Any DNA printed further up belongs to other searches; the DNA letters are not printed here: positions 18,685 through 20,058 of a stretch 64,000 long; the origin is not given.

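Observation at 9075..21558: Glycan-tailoring block combining carbamoyl-, sulfo- and multiple methyl-transferases with GT9/GT47-like enzymes and a nonulosonic-acid (NeuB/NeuA) pathway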

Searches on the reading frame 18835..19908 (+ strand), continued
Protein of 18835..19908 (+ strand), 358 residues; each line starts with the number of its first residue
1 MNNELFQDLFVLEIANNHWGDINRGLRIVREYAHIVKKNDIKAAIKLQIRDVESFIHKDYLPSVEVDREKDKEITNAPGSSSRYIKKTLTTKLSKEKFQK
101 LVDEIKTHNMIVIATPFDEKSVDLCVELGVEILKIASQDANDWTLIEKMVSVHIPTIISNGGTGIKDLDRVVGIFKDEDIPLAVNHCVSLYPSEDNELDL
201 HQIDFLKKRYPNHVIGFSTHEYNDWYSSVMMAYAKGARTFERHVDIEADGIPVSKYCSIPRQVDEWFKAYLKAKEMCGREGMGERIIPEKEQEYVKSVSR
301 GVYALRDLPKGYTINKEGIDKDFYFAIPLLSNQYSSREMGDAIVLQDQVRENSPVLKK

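Call 26: find_related_loci(query=A1, collection=genome_contigs, flank=10000)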
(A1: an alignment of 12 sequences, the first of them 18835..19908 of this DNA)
Query A1 (358 aa) in genome_contigs; peptide patterns used: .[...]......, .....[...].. (x = any residue, [..] = any of these).
599 stretches matched a pattern (row limit reached: there are more); 590 encode a relative of the query (tblastn E <= 1e-3); the best 80 are kept; 80 distinct loci.
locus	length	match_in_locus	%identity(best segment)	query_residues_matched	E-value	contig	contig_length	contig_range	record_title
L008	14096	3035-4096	64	1-357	1e-154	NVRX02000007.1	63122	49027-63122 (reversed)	MAG: Candidatus Wolfebacteria bacterium isolate NORP156 13469, whole genome shotgun sequence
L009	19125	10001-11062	64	1-357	1e-154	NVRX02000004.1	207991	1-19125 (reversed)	MAG: Candidatus Wolfebacteria bacterium isolate NORP156 13666, whole genome shotgun sequence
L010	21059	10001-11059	56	4-358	1e-137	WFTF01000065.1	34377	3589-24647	MAG: Patescibacteria group bacterium isolate S139_130 k151_463369, whole genome shotgun sequence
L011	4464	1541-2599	56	3-356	2e-139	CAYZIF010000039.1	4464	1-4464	MAG TPA_asm: uncultured Candidatus Saccharibacteria bacterium isolate ERP113451_co1_213 genome assembly, contig: NODE_28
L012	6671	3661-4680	56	1-356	4e-136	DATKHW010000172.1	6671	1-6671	MAG TPA_asm: Gemmataceae bacterium isolate SMAG_U14588 k141_2250715, whole genome shotgun sequence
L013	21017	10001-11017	55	1-355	5e-136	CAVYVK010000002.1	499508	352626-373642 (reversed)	MAG: uncultured Planctomycetaceae bacterium isolate MFD03399.bin.2.103 genome assembly, contig: contig_15292, whole geno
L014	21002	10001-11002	55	3-356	1e-135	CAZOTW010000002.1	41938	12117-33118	MAG TPA_asm: uncultured Gammaproteobacteria bacterium isolate SRP080215_co1_129 genome assembly, contig: NODE_216_length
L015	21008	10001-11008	55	1-356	3e-135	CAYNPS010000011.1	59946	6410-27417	MAG TPA_asm: uncultured Terriglobales bacterium isolate SRP272529_co1_157 genome assembly, contig: NODE_554_length_59946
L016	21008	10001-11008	55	1-356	3e-135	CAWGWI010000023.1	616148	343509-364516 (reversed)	MAG: Terriglobia bacterium isolate MFD04428.bin.2.2 genome assembly, contig: contig_4992, whole genome shotgun sequence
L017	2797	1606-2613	56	1-356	7e-142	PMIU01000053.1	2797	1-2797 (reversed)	MAG: Candidatus Nomurabacteria bacterium isolate fen_1327 73.20120600_E3D.179_contig_214937, whole genome shotgun sequen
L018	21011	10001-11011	55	3-355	7e-135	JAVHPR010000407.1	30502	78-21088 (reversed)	MAG: Bacteroidia bacterium isolate WB02no9_35_13 NODE_862_length_30502_cov_8.273098, whole genome shotgun sequence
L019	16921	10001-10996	55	5-356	8e-135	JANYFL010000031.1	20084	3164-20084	MAG: Betaproteobacteria bacterium isolate 339R_metabinner_16 339R_k141_600875, whole genome shotgun sequence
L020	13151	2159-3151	56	1-351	2e-134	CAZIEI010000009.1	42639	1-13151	MAG TPA_asm: uncultured Spirochaetales bacterium isolate SRP192927_co7_746 genome assembly, contig: NODE_1272_length_426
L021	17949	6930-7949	55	1-356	3e-134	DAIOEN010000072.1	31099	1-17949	MAG TPA_asm: Vulcanimicrobiota bacterium isolate CTOTU7676 NODE_2513_length_31099_cov_25.993235, whole genome shotgun se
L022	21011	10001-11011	55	3-355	4e-134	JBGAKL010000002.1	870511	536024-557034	MAG: Cyclobacteriaceae bacterium isolate MAG_AAO_H125.7 AAOH125-7_opera_contig_14, whole genome shotgun sequence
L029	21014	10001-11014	56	2-355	1e-133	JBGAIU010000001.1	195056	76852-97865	MAG: Polynucleobacter sp. isolate MAG_MBR_H125.56 MBRH125-56_opera_contig_457, whole genome shotgun sequence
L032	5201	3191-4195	54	1-355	2e-134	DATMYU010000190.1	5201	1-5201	MAG TPA_asm: Desulfosporosinus sp. isolate SMAG_U13156 k141_5649, whole genome shotgun sequence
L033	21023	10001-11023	55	1-356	4e-133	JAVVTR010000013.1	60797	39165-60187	MAG: Bacteroidales bacterium isolate CGS10Y2-bin33 NODE_13_length_60797_cov_10.605847, whole genome shotgun sequence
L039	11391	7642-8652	56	4-356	3e-132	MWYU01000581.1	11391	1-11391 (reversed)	MAG: Chitinophagales bacterium 62-2 NODE_121_length_11391_cov_6.15057_ID_6205, whole genome shotgun sequence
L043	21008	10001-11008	55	1-356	5e-132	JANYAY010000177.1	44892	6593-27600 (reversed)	MAG: Deltaproteobacteria bacterium isolate GL140_5_metabat_391 GL140_5_k141_3900105, whole genome shotgun sequence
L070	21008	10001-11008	55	1-356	4e-130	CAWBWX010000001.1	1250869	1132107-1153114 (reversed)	MAG: uncultured Alphaproteobacteria bacterium isolate MFD06742.bin.2.97 genome assembly, contig: contig_10616, whole gen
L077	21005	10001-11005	55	2-356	3e-130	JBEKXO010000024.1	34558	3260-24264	MAG: Terriglobales bacterium isolate SPRUCE 653 SPRUCE_653_24, whole genome shotgun sequence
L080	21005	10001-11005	55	2-356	2e-130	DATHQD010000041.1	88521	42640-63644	MAG TPA_asm: Terriglobales bacterium isolate SMAG_U12729 k141_1242467, whole genome shotgun sequence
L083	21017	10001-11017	54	1-355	3e-130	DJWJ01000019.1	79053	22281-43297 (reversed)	MAG TPA_asm: Candidatus Omnitrophica bacterium UBA6233 UBA6233_contig_7495, whole genome shotgun sequence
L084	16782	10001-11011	53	3-355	5e-130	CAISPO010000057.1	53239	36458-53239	MAG: uncultured Bacteroidetes bacterium isolate AM-lipid-02-D3_bin-1152 genome assembly, contig: bin-1152:57/74, whole g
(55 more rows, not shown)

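Call 31: search_protein_families(library=pfam, proteins=[L033:11192-13027:+, L080:3257-4297:+, L084:12880-13839:+, L039:1522-2859:+, L032:2532-3185:+, L077:11153-12382:+, L083:5547-6359:+, L043:5806-6996:+, L070:13712-14875:+, L029:17823-18254:+], max_evalue=0.0001)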
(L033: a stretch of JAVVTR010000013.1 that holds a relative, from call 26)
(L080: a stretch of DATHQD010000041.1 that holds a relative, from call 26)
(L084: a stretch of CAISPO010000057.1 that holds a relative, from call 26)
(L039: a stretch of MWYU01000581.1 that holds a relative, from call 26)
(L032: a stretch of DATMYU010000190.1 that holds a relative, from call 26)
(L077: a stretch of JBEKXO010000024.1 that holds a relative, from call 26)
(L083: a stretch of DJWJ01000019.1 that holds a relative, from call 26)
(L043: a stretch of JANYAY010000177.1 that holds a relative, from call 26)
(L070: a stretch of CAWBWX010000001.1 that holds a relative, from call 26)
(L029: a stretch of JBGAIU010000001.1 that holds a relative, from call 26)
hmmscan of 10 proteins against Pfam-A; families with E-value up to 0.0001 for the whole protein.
L033:11192-13027:+ (612 aa): 3 families
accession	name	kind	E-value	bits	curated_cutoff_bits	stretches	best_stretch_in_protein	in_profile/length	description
PF02775.26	TPP_enzyme_C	-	3.7e-34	118.1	21.9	1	412-561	9-151/151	Thiamine pyrophosphate enzyme, C-terminal TPP binding domain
PF00205.28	TPP_enzyme_M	-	1.6e-32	112.5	30.4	1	204-341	1-137/137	Thiamine pyrophosphate enzyme, central domain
PF02776.23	TPP_enzyme_N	-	2.6e-26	92.2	26.8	1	4-106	2-103/119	Thiamine pyrophosphate enzyme, N-terminal TPP binding domain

L080:3257-4297:+ (347 aa): 9 families
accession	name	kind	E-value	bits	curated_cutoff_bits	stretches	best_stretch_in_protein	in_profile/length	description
PF16363.11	GDP_Man_Dehyd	-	1.4e-52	179.6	27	1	24-326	1-331/332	GDP-mannose 4,6 dehydratase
PF01370.27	Epimerase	-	2.5e-51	174.9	20.9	1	23-251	1-229/240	NAD dependent epimerase/dehydratase family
PF02719.21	Polysacc_synt_2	-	7.5e-21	75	20.2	1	23-241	1-211/293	Polysaccharide biosynthesis protein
PF01073.25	3Beta_HSD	-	8.2e-19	68.1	22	1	25-283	2-269/280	3-beta hydroxysteroid dehydrogenase/isomerase family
PF07993.18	NAD_binding_4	-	7.6e-16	58.5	20.1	1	25-198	1-209/258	Male sterility protein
PF04321.23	RmlD_sub_bind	-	2.9e-13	50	27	1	23-284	3-233/287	RmlD substrate binding domain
PF08659.16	KR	-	1.5e-10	41.8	22.6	1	23-155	3-150/180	KR domain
PF05368.20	NmrA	-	6.8e-08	32.9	27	1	21-99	3-78/298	NmrA-like family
PF13460.12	NAD_binding_10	-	2e-06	28.2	27.2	1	27-151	1-107/184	NAD(P)H-binding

L084:12880-13839:+ (320 aa): 1 family
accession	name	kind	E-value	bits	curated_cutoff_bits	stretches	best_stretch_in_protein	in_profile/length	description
PF00535.33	Glycos_transf_2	-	1.4e-25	90.6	23.3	1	14-139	1-123/168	Glycosyl transferase family 2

L039:1522-2859:+ (446 aa): 1 family
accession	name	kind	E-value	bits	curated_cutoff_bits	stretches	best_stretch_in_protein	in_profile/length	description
PF01041.23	DegT_DnrJ_EryC1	-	7e-95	318.7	19.8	1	61-439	13-359/360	DegT/DnrJ/EryC1/StrS aminotransferase family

L032:2532-3185:+ (218 aa): 3 families
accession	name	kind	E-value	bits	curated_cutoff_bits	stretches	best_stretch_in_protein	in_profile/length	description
PF13419.12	HAD_2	-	3.3e-29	102.7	23.8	1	6-185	1-176/178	Haloacid dehalogenase-like hydrolase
PF00702.32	Hydrolase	-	3e-20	73.9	26.4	1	6-181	4-191/191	haloacid dehalogenase-like hydrolase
PF12710.13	HAD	-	1.6e-08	35.7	27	1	6-141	1-135/189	haloacid dehalogenase-like hydrolase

L077:11153-12382:+ (410 aa): 1 family
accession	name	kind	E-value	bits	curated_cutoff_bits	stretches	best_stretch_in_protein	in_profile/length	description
PF05050.19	Methyltransf_21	-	1.4e-16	61.6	22.7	1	211-343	1-151/173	Methyltransferase FkbM domain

L083:5547-6359:+ (271 aa): 2 families
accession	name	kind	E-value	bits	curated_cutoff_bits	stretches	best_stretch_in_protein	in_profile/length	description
PF00483.29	NTP_transferase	-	4.7e-23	82.5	21.2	1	15-215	1-190/245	Nucleotidyl transferase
PF12804.13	NTP_transf_3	-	7.2e-08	33.2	27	1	16-69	1-49/160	MobA-like NTP transferase domain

L043:5806-6996:+ (397 aa): 6 families
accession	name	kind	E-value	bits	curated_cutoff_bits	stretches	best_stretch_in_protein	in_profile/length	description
PF13489.12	Methyltransf_23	-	3.1e-21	76.2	27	1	89-240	7-161/164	Methyltransferase domain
PF08241.18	Methyltransf_11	-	1.3e-11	45.4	21.2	1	107-195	1-93/95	Methyltransferase domain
PF13847.12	Methyltransf_31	-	3.5e-10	40.2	27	1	103-202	4-114/145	Methyltransferase domain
PF13649.12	Methyltransf_25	-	3.8e-10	40.8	27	1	106-186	1-90/97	Methyltransferase domain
PF08242.18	Methyltransf_12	-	2.8e-09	38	30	1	107-193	1-96/98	Methyltransferase domain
PF07021.18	MetW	-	2.5e-05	24.5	21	1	104-189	15-101/193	Methionine biosynthesis protein MetW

L070:13712-14875:+ (388 aa): 2 families
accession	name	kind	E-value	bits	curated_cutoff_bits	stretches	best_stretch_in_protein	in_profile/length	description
PF01761.26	DHQ_synthase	-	7.9e-34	116.2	24.2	1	88-198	3-113/115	3-dehydroquinate synthase N-terminal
PF24621.2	DHQS_C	-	2e-26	93.1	27.6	1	201-346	1-144/144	3-dehydroquinate synthase C-terminal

L029:17823-18254:+ (144 aa): 1 family
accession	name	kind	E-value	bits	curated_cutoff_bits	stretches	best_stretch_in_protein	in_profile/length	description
PF04138.20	GtrA_DPMS_TM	-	1.8e-22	80.2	26.1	1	19-136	1-117/117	GtrA/DPMS, transmembrane domain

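Call 61: find_encoding_contigs(protein=P0031, flank=10000, max_places=1)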
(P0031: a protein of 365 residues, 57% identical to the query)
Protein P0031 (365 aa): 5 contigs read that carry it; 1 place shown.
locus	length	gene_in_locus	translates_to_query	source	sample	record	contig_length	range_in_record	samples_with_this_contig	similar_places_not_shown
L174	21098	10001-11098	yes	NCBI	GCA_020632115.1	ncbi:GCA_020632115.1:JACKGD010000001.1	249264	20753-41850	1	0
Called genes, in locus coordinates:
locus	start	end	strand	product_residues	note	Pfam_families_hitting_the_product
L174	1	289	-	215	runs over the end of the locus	PF05050:Methyltransf_21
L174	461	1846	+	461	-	PF01943:Polysacc_synt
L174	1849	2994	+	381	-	PF00534:Glycos_transf_1, PF13692:Glyco_trans_1_4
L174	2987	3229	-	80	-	PF05050:Methyltransf_21 (weak)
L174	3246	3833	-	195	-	-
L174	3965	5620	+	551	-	PF02543:Carbam_trans_N, PF00814:TsaD (faint), PF16861:Carbam_trans_C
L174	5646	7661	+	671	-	PF01757:Acyl_transf_3, PF19040:SGNH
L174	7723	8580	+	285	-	PF05050:Methyltransf_21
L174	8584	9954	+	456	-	-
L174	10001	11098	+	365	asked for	PF03102:NeuB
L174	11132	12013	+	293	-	-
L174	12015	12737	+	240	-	PF02348:CTP_transf_3, PF12804:NTP_transf_3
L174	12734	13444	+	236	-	PF00702:Hydrolase (weak)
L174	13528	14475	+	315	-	-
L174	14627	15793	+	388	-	PF24948:Citrate_synth_N, PF16114:Citrate_bind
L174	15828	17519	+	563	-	PF00549:Ligase_CoA, PF00285:Citrate_synt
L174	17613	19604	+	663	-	-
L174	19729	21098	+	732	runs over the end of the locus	PF04932:Wzy_C, PF23914:TPR_CcmH_CycH (faint), PF13424:TPR_12 (faint), PF13428:TPR_14 (faint), PF14559:TPR_19 (faint), PF00515:TPR_1 (faint), PF07719:TPR_2 (faint), PF13181:TPR_8 (faint)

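Call 62: find_encoding_contigs(protein=P0010, flank=10000, max_places=1)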
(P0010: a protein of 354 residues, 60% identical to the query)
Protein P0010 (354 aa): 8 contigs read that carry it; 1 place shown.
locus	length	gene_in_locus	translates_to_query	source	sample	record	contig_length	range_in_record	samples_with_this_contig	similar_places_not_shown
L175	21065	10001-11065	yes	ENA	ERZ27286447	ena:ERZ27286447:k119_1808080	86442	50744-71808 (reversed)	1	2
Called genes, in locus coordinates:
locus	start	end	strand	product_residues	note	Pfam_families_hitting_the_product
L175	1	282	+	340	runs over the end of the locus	PF00534:Glycos_transf_1, PF13692:Glyco_trans_1_4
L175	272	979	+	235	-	PF01209:Ubie_methyltran (weak), PF13489:Methyltransf_23, PF13847:Methyltransf_31, PF08241:Methyltransf_11, PF08242:Methyltransf_12, PF13649:Methyltransf_25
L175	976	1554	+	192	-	-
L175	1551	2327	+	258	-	PF01522:Polysacc_deac_1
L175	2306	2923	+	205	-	PF06325:PrmA (weak), PF13489:Methyltransf_23, PF05175:MTS (weak), PF13847:Methyltransf_31, PF08241:Methyltransf_11, PF08242:Methyltransf_12, PF13649:Methyltransf_25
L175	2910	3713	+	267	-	PF00535:Glycos_transf_2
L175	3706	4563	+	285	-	PF00685:Sulfotransfer_1, PF13469:Sulfotransfer_3 (weak)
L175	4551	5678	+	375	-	PF00534:Glycos_transf_1, PF13692:Glyco_trans_1_4, PF13524:Glyco_trans_1_2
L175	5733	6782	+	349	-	-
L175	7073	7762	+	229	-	PF05050:Methyltransf_21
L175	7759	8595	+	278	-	PF05050:Methyltransf_21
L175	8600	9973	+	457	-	PF04464:Glyphos_transf (weak)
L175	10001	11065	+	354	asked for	PF03102:NeuB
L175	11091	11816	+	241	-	PF02348:CTP_transf_3, PF12804:NTP_transf_3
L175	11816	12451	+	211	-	PF00702:Hydrolase, PF12710:HAD (weak), PF13419:HAD_2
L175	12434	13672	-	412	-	PF01943:Polysacc_synt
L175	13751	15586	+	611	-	PF04932:Wzy_C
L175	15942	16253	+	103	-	-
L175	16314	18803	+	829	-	PF07517:SecA_DEAD, PF01043:SecA_PP_bind, PF21090:P-loop_SecA, PF07516:SecA_SW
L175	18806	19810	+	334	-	PF01018:GTP1_OBG, PF03193:RsgA_GTPase (faint), PF01926:MMR_HSR1, PF02421:FeoB_N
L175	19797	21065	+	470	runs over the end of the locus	PF02934:GatB_N, PF02637:GatB_Yqey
